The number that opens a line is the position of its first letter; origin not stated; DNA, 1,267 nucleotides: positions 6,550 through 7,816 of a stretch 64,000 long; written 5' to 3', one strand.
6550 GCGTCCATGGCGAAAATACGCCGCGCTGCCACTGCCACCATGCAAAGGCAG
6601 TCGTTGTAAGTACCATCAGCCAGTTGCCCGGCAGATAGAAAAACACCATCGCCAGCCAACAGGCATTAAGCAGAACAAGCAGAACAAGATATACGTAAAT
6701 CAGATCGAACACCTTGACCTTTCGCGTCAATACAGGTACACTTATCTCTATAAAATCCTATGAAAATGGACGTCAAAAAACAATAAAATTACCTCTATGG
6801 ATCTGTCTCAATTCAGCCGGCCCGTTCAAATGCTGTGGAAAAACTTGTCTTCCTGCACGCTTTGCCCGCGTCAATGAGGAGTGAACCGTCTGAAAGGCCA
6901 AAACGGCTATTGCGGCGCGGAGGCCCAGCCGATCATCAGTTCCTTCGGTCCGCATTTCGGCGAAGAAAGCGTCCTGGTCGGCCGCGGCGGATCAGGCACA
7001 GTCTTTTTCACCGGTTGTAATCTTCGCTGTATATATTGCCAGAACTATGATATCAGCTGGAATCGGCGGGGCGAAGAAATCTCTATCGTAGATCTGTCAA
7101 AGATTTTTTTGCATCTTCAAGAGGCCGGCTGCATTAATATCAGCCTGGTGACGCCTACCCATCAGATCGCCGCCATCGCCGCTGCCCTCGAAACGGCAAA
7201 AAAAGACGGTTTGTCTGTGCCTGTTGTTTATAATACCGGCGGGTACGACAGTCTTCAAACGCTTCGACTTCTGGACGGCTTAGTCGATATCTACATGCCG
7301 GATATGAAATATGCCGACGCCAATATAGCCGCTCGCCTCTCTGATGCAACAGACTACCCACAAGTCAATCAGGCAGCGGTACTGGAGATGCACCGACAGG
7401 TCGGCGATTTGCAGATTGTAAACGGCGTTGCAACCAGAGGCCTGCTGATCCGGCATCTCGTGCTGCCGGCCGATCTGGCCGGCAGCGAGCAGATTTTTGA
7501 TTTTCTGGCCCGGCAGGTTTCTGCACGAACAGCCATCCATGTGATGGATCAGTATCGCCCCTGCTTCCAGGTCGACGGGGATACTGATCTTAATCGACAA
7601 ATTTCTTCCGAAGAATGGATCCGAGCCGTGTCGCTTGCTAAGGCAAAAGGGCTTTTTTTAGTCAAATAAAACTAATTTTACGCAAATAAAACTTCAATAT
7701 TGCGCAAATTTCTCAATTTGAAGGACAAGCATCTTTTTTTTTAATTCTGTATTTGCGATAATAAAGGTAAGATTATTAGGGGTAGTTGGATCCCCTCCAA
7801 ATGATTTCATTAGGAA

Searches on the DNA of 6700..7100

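Call 42: search_rna_families(source=window, start=6700, end=7100, threshold=evalue, max_evalue=10)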
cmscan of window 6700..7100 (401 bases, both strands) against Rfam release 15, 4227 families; matches with E-value up to 10: 2.
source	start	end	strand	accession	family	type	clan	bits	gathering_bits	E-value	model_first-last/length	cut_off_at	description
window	6772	6818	+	RF01376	CRISPR-DR63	Gene; CRISPR;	CL00015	16.5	37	7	1-37/37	no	CRISPR RNA direct repeat element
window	6748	6769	-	RF00184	PVX_3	Cis-reg;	-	12.1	42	5.6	33-54/54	no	Potato virus X cis-acting regulatory element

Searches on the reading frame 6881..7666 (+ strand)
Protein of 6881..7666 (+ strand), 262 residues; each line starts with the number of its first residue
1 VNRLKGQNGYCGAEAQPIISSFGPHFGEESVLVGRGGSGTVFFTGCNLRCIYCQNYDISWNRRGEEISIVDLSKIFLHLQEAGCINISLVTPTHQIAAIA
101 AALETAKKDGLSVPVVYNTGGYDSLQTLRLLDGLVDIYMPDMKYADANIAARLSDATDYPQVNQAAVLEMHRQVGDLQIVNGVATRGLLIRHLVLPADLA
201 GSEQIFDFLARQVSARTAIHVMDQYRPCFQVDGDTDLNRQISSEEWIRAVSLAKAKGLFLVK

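Call 10: find_encoding_contigs(protein=window:6881-7666:+, flank=10000, max_places=10)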
Protein window:6881-7666:+ (262 aa): 9 contigs read that carry it; 8 places shown.
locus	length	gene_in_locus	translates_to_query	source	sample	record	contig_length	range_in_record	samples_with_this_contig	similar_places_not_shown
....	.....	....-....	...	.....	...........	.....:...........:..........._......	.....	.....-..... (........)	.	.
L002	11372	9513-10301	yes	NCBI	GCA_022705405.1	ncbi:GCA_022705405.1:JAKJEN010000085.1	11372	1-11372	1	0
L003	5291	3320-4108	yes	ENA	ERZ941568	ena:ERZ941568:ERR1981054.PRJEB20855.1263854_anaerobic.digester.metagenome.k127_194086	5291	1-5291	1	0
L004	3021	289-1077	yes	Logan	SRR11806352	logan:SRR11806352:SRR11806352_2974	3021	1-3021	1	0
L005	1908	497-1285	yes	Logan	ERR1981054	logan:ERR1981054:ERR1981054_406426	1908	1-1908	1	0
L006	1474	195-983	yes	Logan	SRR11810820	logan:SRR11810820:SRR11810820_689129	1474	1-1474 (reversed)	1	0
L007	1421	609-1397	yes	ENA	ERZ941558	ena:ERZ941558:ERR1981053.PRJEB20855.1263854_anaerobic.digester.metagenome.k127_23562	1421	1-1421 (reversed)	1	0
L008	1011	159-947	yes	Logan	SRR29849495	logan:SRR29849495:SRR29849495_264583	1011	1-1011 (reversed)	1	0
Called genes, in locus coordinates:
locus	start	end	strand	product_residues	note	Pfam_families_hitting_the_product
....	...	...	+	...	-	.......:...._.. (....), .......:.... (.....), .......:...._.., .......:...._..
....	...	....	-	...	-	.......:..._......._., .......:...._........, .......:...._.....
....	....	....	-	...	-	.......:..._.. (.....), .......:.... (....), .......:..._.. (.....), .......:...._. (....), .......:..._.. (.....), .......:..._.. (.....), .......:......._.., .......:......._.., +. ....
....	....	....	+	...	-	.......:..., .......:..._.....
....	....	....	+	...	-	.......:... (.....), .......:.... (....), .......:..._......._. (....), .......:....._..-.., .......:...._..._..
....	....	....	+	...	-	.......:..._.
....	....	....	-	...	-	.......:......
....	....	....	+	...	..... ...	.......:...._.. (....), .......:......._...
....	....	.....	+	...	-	-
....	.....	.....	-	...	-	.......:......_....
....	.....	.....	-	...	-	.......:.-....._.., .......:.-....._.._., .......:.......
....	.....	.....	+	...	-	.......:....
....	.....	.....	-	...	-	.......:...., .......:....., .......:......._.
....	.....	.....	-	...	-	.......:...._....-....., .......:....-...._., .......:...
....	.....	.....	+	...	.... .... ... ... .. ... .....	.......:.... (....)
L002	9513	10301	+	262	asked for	PF13353:Fer4_12 (weak), PF04055:Radical_SAM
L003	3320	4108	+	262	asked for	PF13353:Fer4_12 (weak), PF04055:Radical_SAM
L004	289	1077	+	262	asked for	PF13353:Fer4_12 (weak), PF04055:Radical_SAM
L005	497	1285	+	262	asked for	PF13353:Fer4_12 (weak), PF04055:Radical_SAM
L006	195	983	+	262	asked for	PF13353:Fer4_12 (weak), PF04055:Radical_SAM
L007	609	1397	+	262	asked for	PF13353:Fer4_12 (weak), PF04055:Radical_SAM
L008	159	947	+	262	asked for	PF13353:Fer4_12 (weak), PF04055:Radical_SAM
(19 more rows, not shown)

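Call 18: list_cluster_members(proteins=[P0001, window:6881-7666:+])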
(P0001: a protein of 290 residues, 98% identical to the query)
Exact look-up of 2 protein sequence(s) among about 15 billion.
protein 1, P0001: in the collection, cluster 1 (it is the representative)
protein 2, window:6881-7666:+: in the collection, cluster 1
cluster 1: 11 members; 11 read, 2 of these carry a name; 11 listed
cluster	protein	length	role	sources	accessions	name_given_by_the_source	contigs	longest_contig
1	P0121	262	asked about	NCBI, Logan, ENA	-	-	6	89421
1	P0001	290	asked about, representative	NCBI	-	-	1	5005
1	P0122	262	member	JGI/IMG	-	putative pyruvate formate lyase activating enzyme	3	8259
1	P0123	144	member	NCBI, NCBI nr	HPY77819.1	MAG TPA: radical SAM protein, partial [Anaerohalosphaeraceae bacterium] | radical SAM protein [Anaerohalosphaeraceae bacterium]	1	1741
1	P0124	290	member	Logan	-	-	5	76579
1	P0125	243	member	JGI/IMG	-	-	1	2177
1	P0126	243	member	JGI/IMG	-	-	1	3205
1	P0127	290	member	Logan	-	-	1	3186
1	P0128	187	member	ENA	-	-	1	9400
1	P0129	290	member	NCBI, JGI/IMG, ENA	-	-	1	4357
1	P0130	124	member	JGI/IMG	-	-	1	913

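Call 20: find_encoding_contigs(protein=P0126, flank=5000, max_places=4)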
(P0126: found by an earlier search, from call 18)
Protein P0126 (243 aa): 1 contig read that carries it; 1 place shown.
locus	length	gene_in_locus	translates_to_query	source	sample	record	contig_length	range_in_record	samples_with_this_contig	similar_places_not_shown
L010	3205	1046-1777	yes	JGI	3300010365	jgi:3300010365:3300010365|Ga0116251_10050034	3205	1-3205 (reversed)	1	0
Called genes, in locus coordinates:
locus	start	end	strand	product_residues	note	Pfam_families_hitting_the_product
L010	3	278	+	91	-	?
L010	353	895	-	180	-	PF04306:DUF456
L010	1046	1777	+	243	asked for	PF13353:Fer4_12 (weak), PF04055:Radical_SAM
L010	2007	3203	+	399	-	?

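Call 21: find_encoding_contigs(protein=P0125, flank=5000, max_places=4)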
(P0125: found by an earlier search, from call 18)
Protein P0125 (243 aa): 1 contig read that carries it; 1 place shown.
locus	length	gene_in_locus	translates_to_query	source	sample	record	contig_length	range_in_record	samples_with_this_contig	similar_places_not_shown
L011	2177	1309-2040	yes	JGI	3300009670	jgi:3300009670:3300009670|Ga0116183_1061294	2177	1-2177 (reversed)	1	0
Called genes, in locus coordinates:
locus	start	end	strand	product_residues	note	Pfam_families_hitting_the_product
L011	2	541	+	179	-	?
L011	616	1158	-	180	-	PF04306:DUF456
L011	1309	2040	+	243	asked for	PF13353:Fer4_12 (weak), PF04055:Radical_SAM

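Call 22: find_encoding_contigs(protein=P0124, flank=10000, max_places=6)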
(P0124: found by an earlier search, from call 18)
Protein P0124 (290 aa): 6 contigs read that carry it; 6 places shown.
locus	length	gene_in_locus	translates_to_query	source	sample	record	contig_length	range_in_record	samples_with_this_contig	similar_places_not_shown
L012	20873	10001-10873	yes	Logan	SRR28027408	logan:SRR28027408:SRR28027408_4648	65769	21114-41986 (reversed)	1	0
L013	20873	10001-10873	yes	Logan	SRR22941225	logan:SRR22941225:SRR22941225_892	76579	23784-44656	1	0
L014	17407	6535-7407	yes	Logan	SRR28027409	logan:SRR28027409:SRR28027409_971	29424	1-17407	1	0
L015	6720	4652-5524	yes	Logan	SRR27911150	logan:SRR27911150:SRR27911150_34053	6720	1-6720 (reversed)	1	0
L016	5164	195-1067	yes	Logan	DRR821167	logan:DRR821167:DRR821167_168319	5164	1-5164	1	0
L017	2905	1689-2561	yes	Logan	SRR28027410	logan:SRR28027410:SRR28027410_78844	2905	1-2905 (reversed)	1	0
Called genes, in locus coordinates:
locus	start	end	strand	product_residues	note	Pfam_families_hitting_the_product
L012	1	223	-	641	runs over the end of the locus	PF02824:TGS, PF07973:tRNA_SAD, PF00587:tRNA-synt_2b, PF03129:HGTP_anticodon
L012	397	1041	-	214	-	PF00702:Hydrolase, PF12710:HAD, PF13419:HAD_2, PF13242:Hydrolase_like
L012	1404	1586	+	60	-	PF00037:Fer4 (weak), PF13459:Fer4_15, PF12800:Fer4_4 (weak), PF13370:Fer4_13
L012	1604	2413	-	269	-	PF03446:NAD_binding_2, PF03807:F420_oxidored, PF14748:P5CR_dimer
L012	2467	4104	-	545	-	PF13384:HTH_23 (faint), PF00376:MerR (weak), PF12728:HTH_17 (faint), PF13411:MerR_1 (weak), PF13518:HTH_28 (faint), PF13551:HTH_29 (faint), PF04542:Sigma70_r2, PF04545:Sigma70_r4, +1 more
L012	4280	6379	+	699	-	PF01012:ETF, PF00766:ETF_alpha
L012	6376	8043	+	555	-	PF01266:DAO (faint), PF01946:Thi4 (weak), PF13450:NAD_binding_8 (weak), PF21162:ETFQO_UQ-bd, PF05187:Fer4_ETF_QO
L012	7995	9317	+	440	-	PF07690:MFS_1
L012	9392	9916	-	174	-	PF04306:DUF456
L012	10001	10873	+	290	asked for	PF13353:Fer4_12 (faint), PF04055:Radical_SAM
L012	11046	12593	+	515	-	-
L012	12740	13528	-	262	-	PF00809:Pterin_bind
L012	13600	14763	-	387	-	PF00389:2-Hacid_dh, PF02826:2-Hacid_dh_C, PF11890:DUF3410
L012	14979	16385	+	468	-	PF01554:MatE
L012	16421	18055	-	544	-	PF00672:HAMP, PF00512:HisKA, PF02518:HATPase_c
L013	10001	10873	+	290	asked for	PF13353:Fer4_12 (faint), PF04055:Radical_SAM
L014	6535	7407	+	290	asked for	PF13353:Fer4_12 (faint), PF04055:Radical_SAM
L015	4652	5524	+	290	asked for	PF13353:Fer4_12 (faint), PF04055:Radical_SAM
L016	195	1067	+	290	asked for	PF13353:Fer4_12 (faint), PF04055:Radical_SAM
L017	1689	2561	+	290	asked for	PF13353:Fer4_12 (faint), PF04055:Radical_SAM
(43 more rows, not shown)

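Call 41: find_encoding_contigs(protein=P0128, flank=5000, max_places=3)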
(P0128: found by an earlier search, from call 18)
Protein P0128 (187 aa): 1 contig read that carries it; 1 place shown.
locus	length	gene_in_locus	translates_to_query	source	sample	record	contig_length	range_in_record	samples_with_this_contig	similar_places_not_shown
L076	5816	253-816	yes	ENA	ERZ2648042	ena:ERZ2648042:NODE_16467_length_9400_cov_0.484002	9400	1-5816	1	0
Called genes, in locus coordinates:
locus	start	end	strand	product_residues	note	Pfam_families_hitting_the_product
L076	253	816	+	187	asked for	PF04055:Radical_SAM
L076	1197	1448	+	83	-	-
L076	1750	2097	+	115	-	-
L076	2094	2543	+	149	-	-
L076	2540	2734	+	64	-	-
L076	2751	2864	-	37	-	-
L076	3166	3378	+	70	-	-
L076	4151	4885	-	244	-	PF00389:2-Hacid_dh, PF02826:2-Hacid_dh_C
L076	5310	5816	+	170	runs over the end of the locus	PF01554:MatE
